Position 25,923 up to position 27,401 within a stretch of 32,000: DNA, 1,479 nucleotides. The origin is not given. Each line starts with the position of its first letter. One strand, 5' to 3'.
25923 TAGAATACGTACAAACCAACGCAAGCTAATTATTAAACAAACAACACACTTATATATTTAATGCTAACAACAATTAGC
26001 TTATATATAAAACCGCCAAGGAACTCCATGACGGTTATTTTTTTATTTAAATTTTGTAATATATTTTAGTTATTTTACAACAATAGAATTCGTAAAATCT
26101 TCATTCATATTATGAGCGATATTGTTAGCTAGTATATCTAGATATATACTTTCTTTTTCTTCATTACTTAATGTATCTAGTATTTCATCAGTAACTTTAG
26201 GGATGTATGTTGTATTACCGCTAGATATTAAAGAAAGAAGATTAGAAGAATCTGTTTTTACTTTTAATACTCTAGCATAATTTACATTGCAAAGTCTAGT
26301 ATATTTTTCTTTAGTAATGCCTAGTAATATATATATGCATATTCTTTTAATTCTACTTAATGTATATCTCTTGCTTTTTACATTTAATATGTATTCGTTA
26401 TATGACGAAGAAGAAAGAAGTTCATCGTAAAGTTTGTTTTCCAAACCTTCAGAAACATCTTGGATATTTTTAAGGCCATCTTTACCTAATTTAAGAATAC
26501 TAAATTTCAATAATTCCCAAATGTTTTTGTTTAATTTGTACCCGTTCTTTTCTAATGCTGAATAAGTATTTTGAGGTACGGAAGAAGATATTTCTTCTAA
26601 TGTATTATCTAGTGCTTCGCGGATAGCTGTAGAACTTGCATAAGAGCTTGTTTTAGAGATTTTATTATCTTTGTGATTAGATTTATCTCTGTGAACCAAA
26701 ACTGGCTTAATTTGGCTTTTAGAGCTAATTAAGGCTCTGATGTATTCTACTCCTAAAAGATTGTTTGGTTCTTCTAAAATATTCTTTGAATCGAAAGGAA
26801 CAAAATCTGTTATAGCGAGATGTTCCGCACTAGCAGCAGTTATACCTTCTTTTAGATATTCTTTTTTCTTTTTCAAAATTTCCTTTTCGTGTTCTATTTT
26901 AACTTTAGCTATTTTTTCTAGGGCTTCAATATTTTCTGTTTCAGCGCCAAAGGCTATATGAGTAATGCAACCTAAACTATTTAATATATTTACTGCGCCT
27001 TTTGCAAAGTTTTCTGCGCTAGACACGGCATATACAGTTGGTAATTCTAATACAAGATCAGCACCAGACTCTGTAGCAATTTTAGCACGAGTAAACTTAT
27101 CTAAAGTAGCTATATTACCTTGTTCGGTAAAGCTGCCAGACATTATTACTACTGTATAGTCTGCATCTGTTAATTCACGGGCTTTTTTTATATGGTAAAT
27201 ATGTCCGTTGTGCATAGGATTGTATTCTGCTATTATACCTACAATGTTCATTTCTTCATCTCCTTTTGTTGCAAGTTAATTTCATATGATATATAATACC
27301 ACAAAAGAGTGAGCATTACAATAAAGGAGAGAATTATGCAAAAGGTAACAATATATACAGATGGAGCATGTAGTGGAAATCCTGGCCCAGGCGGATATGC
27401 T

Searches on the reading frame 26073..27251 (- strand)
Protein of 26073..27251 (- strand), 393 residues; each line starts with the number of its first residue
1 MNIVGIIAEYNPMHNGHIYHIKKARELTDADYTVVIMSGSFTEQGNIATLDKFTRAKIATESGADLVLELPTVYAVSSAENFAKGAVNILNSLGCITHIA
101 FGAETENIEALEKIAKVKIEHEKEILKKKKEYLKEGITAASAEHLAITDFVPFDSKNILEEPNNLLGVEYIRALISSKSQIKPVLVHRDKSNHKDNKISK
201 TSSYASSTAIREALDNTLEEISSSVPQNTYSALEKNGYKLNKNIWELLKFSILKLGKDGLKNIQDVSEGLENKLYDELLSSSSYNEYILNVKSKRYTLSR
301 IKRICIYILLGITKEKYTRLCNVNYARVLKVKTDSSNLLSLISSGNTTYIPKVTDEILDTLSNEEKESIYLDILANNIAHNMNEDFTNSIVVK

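Call 30: find_homologous_proteins(query=window:26073-27251:-, max_evalue=1e-30)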
Query window:26073-27251:- (393 aa): 4892 proteins with E <= 1e-30 among 8000 candidates; the best 120 are listed.
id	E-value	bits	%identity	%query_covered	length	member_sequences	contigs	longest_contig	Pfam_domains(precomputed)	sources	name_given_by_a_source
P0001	3.8e-245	831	99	100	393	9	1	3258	PF05636.18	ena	-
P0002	4.7e-218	742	89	100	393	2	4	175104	PF05636.18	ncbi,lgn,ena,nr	ncbi:MAG: nucleotidyltransferase [Clostridia bacterium]|nr:nucleotidyltransferase [Clostridia bacter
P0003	3.4e-215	732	86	100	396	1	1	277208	PF05636.18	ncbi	-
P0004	1.3e-214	730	87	100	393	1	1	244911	PF05636.18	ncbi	-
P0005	5.6e-212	722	86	100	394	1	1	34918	PF05636.18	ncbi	-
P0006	1.7e-195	667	79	100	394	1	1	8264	PF05636.18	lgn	-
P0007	1.1e-191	655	79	100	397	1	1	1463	PF05636.18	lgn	-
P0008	1.9e-191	654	79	100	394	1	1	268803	PF05636.18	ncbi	-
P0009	3.2e-190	650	78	100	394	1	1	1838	PF05636.18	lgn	-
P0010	4.9e-190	649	80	100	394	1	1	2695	PF05636.18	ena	-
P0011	7.8e-190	649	80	100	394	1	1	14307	PF05636.18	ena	-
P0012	1.2e-189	648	79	100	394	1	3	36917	PF05636.18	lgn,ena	-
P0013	1.2e-189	648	80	100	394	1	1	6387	PF05636.18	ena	-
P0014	1.5e-189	648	79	100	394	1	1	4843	PF05636.18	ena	-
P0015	5.5e-189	646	79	100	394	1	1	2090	PF05636.18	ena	-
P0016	6.1e-189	646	79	100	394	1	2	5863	PF05636.18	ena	-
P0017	2.3e-188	644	79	100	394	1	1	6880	PF05636.18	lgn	-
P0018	4.2e-188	643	79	100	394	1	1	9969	PF05636.18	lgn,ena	-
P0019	1.1e-187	642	78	100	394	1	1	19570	PF05636.18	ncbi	-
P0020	1.4e-184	631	78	100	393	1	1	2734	PF05636.18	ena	-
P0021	3.4e-181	620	74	100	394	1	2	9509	PF05636.18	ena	-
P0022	3.3e-149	515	64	100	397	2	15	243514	PF05636.18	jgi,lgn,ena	-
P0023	3.2e-143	495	62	99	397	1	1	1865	PF05636.18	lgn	-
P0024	6.7e-143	494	62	99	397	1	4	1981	PF05636.18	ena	-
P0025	1.6e-142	493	63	99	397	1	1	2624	PF05636.18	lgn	-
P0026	2.7e-142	492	62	100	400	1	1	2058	PF05636.18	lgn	-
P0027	6.6e-142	491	60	100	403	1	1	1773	PF05636.18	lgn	-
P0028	1.9e-141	490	60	99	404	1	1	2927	PF05636.18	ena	-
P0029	1.7e-139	483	59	99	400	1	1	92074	PF05636.18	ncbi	-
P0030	3.2e-139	482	60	100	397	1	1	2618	PF05636.18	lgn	-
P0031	3.5e-139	482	59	99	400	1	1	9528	PF05636.18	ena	-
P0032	1.7e-138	480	60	99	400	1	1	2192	PF05636.18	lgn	-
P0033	6.0e-138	478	61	99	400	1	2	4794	PF05636.18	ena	-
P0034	1.4e-137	477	59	99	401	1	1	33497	PF05636.18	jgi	-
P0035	1.6e-137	477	60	99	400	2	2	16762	PF05636.18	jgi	-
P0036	4.6e-137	475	59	99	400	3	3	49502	PF05636.18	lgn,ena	-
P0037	7.7e-137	474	60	99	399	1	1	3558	PF05636.18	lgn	-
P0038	1.8e-136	473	58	99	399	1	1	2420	PF05636.18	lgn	-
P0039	3.6e-136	472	60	99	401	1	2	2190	PF05636.18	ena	-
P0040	3.9e-136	472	59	99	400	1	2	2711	PF05636.18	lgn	-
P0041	1.3e-135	470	66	91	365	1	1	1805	PF05636.18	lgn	-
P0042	1.1e-133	464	57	99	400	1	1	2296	PF05636.18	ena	-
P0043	1.5e-133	464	57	99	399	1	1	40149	PF05636.18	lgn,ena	-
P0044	3.5e-133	462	59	99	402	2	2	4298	PF05636.18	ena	-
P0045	4.8e-133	462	57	99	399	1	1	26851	PF05636.18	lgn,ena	-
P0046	5.0e-133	462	59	99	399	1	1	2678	PF05636.18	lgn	-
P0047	9.0e-133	461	58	99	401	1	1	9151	PF05636.18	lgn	-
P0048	1.0e-132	461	57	99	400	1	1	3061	PF05636.18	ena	-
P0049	1.3e-132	461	59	99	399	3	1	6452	PF05636.18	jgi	-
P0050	2.9e-132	459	59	99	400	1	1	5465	PF05636.18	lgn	-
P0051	3.2e-132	459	58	99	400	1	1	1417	PF05636.18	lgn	-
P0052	3.5e-132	459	58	99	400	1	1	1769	PF05636.18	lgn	-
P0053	4.4e-132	459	58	99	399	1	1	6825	PF05636.18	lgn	-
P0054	5.1e-132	459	57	99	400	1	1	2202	PF05636.18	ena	-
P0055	5.6e-132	458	58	100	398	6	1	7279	PF05636.18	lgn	-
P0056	2.0e-131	457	57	99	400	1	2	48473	PF05636.18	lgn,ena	-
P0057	5.9e-131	455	59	99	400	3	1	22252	PF05636.18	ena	-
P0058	7.2e-131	455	59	99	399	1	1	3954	PF01467.33,PF05636.18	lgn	-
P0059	4.7e-130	452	57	99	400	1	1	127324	PF05636.18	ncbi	-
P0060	5.1e-130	452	58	99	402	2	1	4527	PF05636.18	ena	-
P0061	8.2e-130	451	58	99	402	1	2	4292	PF05636.18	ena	-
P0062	8.2e-130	451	57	99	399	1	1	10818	PF05636.18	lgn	-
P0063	8.8e-130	451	57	99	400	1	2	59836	PF05636.18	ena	-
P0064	1.8e-129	450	56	99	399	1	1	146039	PF05636.18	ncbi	-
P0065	2.5e-129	450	57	99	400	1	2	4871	PF05636.18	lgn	-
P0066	1.0e-128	448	57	99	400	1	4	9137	PF05636.18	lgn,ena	-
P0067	1.8e-128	447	57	99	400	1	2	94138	PF05636.18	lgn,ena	-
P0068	2.8e-128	446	56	99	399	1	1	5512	PF05636.18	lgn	-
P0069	2.8e-128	446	56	100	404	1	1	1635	PF05636.18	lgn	-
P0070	3.9e-128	446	57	99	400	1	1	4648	PF05636.18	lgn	-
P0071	1.6e-127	444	57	99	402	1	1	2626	PF05636.18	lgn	-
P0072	2.6e-127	443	55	99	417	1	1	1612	PF05636.18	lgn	-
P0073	3.1e-127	443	58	99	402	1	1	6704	PF05636.18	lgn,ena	-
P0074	3.1e-127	443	57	99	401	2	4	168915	PF05636.18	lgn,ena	-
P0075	8.2e-127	441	55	99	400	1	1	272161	PF05636.18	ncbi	-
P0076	2.6e-126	440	54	99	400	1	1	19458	PF05636.18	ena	-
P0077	2.5e-125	437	55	99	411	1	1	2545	PF05636.18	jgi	-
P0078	6.6e-125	435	56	99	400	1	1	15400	PF05636.18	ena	-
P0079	2.9e-124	433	55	99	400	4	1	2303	PF05636.18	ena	-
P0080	3.0e-124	433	55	99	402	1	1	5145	PF05636.18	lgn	-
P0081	8.3e-124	432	54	99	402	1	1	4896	PF01467.33,PF05636.18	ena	-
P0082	4.0e-123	429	54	95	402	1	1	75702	PF05636.18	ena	-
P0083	9.5e-123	428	54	99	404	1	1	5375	PF05636.18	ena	-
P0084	1.4e-121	424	55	99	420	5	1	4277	PF05636.18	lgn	-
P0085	6.6e-120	419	54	99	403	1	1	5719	PF05636.18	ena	-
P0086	1.1e-118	415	54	99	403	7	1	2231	PF05636.18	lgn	-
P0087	2.3e-118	414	55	100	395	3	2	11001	PF05636.18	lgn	-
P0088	9.8e-113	395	52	99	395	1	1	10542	PF05636.18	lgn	-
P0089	1.3e-112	395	51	99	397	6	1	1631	PF05636.18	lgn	-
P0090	6.2e-112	393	50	99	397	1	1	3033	PF01467.33,PF05636.18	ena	-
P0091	3.5e-111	390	51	97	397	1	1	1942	PF01467.33,PF05636.18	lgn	-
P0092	5.2e-111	389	50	99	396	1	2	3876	PF05636.18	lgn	-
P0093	3.9e-110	387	51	99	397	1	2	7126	PF01467.33,PF05636.18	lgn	-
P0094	4.8e-110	386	50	99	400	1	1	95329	PF08218.18,PF05636.18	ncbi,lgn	-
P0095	1.5e-109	385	48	100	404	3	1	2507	PF05636.18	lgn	-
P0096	2.2e-109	384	50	95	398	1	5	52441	PF08218.18,PF01467.33,PF05636.18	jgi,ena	-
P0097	4.1e-109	383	51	99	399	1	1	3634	PF05636.18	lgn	-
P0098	1.0e-108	382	51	99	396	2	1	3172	PF01467.33,PF05636.18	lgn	-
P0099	2.1e-108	381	49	99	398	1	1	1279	PF05636.18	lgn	-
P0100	1.4e-107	378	51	99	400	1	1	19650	PF08218.18,PF05636.18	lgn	-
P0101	1.5e-107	378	49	99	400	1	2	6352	PF08218.18,PF05636.18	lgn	-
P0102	2.9e-106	374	50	99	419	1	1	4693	PF08218.18,PF05636.18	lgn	-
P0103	3.5e-106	374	49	99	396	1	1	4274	PF01467.33,PF05636.18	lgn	-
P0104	9.5e-106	372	50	99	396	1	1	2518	PF01467.33,PF05636.18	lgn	-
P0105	5.5e-105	370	50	99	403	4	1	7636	PF01467.33,PF05636.18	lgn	-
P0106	1.3e-104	368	48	100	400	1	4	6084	PF08218.18,PF05636.18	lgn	-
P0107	2.1e-104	368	50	99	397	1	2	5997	PF01467.33,PF05636.18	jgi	-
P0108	7.7e-103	363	49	99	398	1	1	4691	PF05636.18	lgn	-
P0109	1.8e-102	361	51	97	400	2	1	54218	PF05636.18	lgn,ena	-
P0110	1.5e-101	358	48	99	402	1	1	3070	PF01467.33,PF05636.18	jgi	-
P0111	1.7e-101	358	48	99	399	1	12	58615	PF05636.18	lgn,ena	-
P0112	3.0e-99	351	48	100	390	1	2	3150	PF05636.18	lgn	-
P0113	4.1e-98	347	46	99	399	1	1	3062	PF08218.18,PF16581.12,PF05636.18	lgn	-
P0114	2.1e-97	345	47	99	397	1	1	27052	PF01467.33,PF05636.18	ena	-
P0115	3.7e-97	344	47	99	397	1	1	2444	PF08218.18,PF01467.33,PF05636.18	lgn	-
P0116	6.0e-97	343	46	99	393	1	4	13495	PF05636.18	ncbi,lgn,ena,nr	ncbi:MAG: nucleotidyltransferase [Clostridia bacterium]|nr:nucleotidyltransferase [Clostridia bacter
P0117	1.6e-96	342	47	99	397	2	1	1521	PF08218.18,PF01467.33,PF05636.18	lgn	-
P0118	1.3e-95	339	46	99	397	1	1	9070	PF01467.33,PF05636.18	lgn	-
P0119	1.8e-95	338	46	99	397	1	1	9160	PF08218.18,PF01467.33,PF05636.18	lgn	-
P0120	2.1e-95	338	47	95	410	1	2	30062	PF08218.18,PF01467.33,PF05636.18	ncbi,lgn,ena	-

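Call 32: find_encoding_contigs(protein=P0002, flank=3000, max_places=2)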
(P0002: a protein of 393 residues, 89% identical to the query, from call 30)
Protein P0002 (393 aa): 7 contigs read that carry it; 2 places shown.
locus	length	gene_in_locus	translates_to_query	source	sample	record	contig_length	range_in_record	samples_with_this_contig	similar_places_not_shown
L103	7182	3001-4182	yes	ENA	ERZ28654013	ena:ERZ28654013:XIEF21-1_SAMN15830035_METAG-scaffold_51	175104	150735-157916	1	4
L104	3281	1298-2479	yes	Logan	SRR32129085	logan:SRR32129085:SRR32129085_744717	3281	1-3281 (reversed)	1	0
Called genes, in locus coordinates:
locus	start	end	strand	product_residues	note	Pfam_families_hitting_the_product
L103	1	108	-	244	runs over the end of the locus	PF01416:PseudoU_synth_1, PF10105:DUF2344 (weak), PF01416:PseudoU_synth_1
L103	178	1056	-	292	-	PF02899:Phage_int_SAM_1, PF13495:Phage_int_SAM_4, PF00589:Phage_integrase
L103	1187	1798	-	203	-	-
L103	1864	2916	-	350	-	PF00075:RNase_H, PF13302:Acetyltransf_3, PF00583:Acetyltransf_1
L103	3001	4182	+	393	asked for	PF05636:HIGH_NTase1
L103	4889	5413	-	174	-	PF01196:Ribosomal_L17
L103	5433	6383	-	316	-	PF01193:RNA_pol_L, PF01000:RNA_pol_A_bac, PF03118:RNA_pol_A_CTD, PF26169:HHH_XRCC3_RpoA (weak)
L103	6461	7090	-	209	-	PF00163:Ribosomal_S4, PF01479:S4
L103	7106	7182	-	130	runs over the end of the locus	PF00411:Ribosomal_S11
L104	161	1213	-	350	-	PF00075:RNase_H, PF13302:Acetyltransf_3, PF00583:Acetyltransf_1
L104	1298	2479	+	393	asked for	PF05636:HIGH_NTase1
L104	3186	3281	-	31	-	?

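Call 33: find_encoding_contigs(protein=P0003, flank=3000, max_places=2)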
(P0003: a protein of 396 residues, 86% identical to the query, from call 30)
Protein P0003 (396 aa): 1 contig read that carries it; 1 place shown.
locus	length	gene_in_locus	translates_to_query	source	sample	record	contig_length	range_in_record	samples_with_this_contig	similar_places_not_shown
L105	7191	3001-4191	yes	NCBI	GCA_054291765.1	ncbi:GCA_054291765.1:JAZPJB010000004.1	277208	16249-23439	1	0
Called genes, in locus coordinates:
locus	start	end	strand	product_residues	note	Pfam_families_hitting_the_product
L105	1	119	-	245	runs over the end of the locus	PF01416:PseudoU_synth_1, PF10105:DUF2344 (weak), PF01416:PseudoU_synth_1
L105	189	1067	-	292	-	PF02899:Phage_int_SAM_1, PF13495:Phage_int_SAM_4, PF00589:Phage_integrase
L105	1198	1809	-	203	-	-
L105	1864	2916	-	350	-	PF00075:RNase_H, PF13302:Acetyltransf_3, PF00583:Acetyltransf_1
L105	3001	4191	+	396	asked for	PF05636:HIGH_NTase1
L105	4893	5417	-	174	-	PF01196:Ribosomal_L17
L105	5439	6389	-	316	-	PF01193:RNA_pol_L, PF01000:RNA_pol_A_bac, PF03118:RNA_pol_A_CTD, PF26169:HHH_XRCC3_RpoA (weak)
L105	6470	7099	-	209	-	PF00163:Ribosomal_S4, PF01479:S4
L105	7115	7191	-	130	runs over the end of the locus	PF00411:Ribosomal_S11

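Call 34: find_encoding_contigs(protein=P0008, flank=3000, max_places=2)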
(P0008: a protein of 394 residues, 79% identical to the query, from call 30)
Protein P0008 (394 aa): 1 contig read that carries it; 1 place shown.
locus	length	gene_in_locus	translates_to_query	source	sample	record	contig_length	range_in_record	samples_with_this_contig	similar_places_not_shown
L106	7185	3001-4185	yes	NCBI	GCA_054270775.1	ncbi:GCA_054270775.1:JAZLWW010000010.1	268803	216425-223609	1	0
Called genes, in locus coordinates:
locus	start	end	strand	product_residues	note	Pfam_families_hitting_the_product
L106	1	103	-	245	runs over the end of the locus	PF01416:PseudoU_synth_1, PF10105:DUF2344 (weak), PF01416:PseudoU_synth_1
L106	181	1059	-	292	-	PF02899:Phage_int_SAM_1, PF13495:Phage_int_SAM_4, PF00589:Phage_integrase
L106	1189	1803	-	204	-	-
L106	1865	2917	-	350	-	PF00075:RNase_H, PF00583:Acetyltransf_1, PF13302:Acetyltransf_3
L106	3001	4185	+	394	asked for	PF05636:HIGH_NTase1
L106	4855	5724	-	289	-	PF13306:LRR_5 (weak)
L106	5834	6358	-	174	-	PF01196:Ribosomal_L17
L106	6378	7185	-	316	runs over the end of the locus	PF01193:RNA_pol_L, PF01000:RNA_pol_A_bac, PF03118:RNA_pol_A_CTD, PF26169:HHH_XRCC3_RpoA (weak)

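Call 35: find_encoding_contigs(protein=P0021, flank=3000, max_places=2)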
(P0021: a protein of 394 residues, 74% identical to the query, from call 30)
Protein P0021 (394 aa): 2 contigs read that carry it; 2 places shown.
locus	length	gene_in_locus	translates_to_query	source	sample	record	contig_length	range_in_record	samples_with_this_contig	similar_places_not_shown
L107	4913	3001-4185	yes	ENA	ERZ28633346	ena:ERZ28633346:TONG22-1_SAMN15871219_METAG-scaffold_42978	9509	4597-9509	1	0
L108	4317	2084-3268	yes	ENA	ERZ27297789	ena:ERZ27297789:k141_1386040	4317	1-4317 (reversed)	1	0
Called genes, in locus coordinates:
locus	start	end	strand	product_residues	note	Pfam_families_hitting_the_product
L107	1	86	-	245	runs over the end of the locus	PF01416:PseudoU_synth_1, PF10105:DUF2344 (weak), PF01416:PseudoU_synth_1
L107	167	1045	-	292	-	PF02899:Phage_int_SAM_1, PF13495:Phage_int_SAM_4, PF00589:Phage_integrase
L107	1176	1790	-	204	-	-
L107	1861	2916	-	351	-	PF00075:RNase_H, PF13302:Acetyltransf_3, PF00583:Acetyltransf_1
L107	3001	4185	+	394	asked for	PF05636:HIGH_NTase1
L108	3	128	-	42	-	?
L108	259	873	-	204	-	-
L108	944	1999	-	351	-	PF00075:RNase_H, PF13302:Acetyltransf_3, PF00583:Acetyltransf_1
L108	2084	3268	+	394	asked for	PF05636:HIGH_NTase1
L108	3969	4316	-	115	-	?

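Call 36: find_encoding_contigs(protein=P0022, flank=3000, max_places=3)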
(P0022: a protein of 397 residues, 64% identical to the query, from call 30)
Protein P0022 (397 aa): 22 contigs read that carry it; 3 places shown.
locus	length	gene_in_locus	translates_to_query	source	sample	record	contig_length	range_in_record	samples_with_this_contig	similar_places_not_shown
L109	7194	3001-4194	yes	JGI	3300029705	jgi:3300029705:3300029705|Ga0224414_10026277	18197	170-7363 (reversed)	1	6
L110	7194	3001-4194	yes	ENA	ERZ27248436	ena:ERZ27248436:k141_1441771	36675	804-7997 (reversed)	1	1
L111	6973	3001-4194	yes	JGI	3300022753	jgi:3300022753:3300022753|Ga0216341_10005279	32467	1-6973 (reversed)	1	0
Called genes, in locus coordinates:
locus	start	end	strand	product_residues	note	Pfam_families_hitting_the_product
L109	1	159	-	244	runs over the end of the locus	PF01416:PseudoU_synth_1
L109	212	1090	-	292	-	PF02899:Phage_int_SAM_1, PF13495:Phage_int_SAM_4, PF00589:Phage_integrase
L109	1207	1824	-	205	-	-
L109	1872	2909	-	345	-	PF00075:RNase_H, PF13302:Acetyltransf_3, PF00583:Acetyltransf_1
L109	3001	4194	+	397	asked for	PF05636:HIGH_NTase1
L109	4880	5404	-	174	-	PF01196:Ribosomal_L17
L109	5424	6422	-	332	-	PF01193:RNA_pol_L, PF01000:RNA_pol_A_bac, PF03118:RNA_pol_A_CTD, PF26169:HHH_XRCC3_RpoA (weak)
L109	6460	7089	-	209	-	PF00163:Ribosomal_S4, PF01479:S4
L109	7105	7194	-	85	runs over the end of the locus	?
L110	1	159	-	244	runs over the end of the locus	PF01416:PseudoU_synth_1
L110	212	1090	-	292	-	PF02899:Phage_int_SAM_1, PF13495:Phage_int_SAM_4, PF00589:Phage_integrase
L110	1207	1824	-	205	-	-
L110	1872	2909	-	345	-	PF00075:RNase_H, PF13302:Acetyltransf_3, PF00583:Acetyltransf_1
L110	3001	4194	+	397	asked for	PF05636:HIGH_NTase1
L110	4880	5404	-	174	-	PF01196:Ribosomal_L17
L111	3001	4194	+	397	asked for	PF05636:HIGH_NTase1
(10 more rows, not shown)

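Call 40: find_encoding_contigs(protein=P0029, flank=3000, max_places=2)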
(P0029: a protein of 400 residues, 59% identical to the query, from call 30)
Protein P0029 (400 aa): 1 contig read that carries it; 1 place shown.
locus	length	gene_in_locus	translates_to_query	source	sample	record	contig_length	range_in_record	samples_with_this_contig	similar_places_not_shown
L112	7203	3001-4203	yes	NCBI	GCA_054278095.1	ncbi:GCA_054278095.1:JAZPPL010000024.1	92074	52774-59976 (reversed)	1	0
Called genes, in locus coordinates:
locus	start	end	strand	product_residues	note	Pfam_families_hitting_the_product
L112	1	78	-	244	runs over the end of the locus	PF01416:PseudoU_synth_1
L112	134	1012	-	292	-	PF02899:Phage_int_SAM_1, PF13495:Phage_int_SAM_4, PF00589:Phage_integrase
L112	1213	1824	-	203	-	-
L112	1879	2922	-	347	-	PF00075:RNase_H, PF13302:Acetyltransf_3, PF13420:Acetyltransf_4 (weak), PF00583:Acetyltransf_1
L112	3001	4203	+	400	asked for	PF05636:HIGH_NTase1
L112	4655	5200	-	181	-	-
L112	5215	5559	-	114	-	PF00411:Ribosomal_S11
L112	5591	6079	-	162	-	-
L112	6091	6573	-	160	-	-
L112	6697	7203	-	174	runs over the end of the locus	PF01196:Ribosomal_L17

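Call 41: find_encoding_contigs(protein=P0075, flank=3000, max_places=2)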
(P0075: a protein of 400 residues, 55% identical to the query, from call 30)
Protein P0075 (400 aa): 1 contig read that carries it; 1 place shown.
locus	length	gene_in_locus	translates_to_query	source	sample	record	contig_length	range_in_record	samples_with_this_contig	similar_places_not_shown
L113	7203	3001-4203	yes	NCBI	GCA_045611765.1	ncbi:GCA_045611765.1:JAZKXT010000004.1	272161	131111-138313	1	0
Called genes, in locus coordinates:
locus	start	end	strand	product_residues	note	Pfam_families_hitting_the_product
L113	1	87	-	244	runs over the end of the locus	PF01416:PseudoU_synth_1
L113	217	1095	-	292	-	PF02899:Phage_int_SAM_1, PF13495:Phage_int_SAM_4, PF00589:Phage_integrase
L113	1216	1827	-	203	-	-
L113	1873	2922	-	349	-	PF00075:RNase_H, PF13302:Acetyltransf_3, PF13420:Acetyltransf_4, PF00583:Acetyltransf_1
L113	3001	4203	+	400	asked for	PF05636:HIGH_NTase1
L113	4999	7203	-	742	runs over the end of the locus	-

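Call 42: find_encoding_contigs(protein=P0094, flank=3000, max_places=2)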
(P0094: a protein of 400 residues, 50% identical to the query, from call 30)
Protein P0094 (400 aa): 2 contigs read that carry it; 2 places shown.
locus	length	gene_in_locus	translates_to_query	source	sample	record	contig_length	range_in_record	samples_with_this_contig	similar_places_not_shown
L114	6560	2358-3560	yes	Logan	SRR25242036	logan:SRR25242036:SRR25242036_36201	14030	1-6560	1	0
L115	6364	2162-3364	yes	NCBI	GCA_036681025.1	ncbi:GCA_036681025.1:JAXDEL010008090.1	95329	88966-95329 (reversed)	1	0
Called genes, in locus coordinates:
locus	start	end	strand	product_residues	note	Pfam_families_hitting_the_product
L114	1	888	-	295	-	PF02899:Phage_int_SAM_1, PF13102:Phage_int_SAM_5 (weak), PF13495:Phage_int_SAM_4, PF00589:Phage_integrase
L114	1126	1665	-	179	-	PF01944:SpoIIM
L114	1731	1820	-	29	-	-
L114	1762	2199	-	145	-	PF00075:RNase_H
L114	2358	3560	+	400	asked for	PF05636:HIGH_NTase1, PF08218:Citrate_ly_lig (faint)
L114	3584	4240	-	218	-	PF09560:Spore_YunB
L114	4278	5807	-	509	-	PF12673:SipL, PF01476:LysM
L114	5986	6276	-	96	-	PF06257:VEG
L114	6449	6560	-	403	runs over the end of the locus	PF22694:CtpB_N-like, PF00595:PDZ, PF13180:PDZ_2, PF17820:PDZ_6, PF03572:Peptidase_S41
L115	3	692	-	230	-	?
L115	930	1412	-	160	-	PF01944:SpoIIM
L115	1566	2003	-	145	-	PF00075:RNase_H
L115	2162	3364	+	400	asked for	PF05636:HIGH_NTase1, PF08218:Citrate_ly_lig (faint)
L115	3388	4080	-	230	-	PF09560:Spore_YunB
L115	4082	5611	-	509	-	PF12673:SipL, PF01476:LysM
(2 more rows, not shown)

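Call 52: find_encoding_contigs(protein=P0087, flank=3000, max_places=3)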
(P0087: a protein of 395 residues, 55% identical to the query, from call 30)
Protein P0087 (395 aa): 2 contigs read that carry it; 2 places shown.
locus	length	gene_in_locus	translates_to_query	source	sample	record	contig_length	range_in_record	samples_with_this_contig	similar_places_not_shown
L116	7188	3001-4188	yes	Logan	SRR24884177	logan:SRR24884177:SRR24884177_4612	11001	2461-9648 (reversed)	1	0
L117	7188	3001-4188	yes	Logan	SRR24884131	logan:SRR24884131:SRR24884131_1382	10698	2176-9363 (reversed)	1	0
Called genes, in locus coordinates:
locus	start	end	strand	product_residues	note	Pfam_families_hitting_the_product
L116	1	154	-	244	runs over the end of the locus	PF01416:PseudoU_synth_1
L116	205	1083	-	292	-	PF02899:Phage_int_SAM_1, PF13495:Phage_int_SAM_4, PF00589:Phage_integrase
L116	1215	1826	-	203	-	-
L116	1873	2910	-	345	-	PF00075:RNase_H, PF13302:Acetyltransf_3, PF00583:Acetyltransf_1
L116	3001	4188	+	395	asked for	PF05636:HIGH_NTase1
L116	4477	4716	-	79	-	-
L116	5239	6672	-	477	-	-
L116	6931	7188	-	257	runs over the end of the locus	PF00072:Response_reg, PF08769:Spo0A_C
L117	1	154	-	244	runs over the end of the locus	PF01416:PseudoU_synth_1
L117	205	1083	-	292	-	PF02899:Phage_int_SAM_1, PF13495:Phage_int_SAM_4, PF00589:Phage_integrase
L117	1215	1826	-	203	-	-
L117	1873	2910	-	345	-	PF00075:RNase_H, PF13302:Acetyltransf_3, PF00583:Acetyltransf_1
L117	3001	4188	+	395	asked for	PF05636:HIGH_NTase1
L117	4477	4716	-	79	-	-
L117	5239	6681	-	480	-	-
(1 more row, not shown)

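Call 53: find_encoding_contigs(protein=P0082, flank=3000, max_places=3)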
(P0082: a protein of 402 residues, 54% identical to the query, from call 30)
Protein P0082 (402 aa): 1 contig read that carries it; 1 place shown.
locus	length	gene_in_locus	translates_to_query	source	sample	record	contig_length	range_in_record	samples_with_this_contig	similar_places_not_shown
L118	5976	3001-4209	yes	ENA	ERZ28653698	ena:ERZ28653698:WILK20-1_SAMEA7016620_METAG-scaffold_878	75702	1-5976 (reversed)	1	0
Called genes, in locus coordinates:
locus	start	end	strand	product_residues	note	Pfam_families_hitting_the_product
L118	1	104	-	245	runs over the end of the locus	PF01416:PseudoU_synth_1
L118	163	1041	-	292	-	PF02899:Phage_int_SAM_1, PF13102:Phage_int_SAM_5 (weak), PF13495:Phage_int_SAM_4, PF00589:Phage_integrase, PF22823:MrpR_C_cat (weak)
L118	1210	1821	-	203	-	-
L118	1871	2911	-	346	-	PF00075:RNase_H, PF13302:Acetyltransf_3, PF00583:Acetyltransf_1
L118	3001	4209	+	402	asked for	PF05636:HIGH_NTase1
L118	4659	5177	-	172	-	-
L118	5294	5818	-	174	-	PF01196:Ribosomal_L17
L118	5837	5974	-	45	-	?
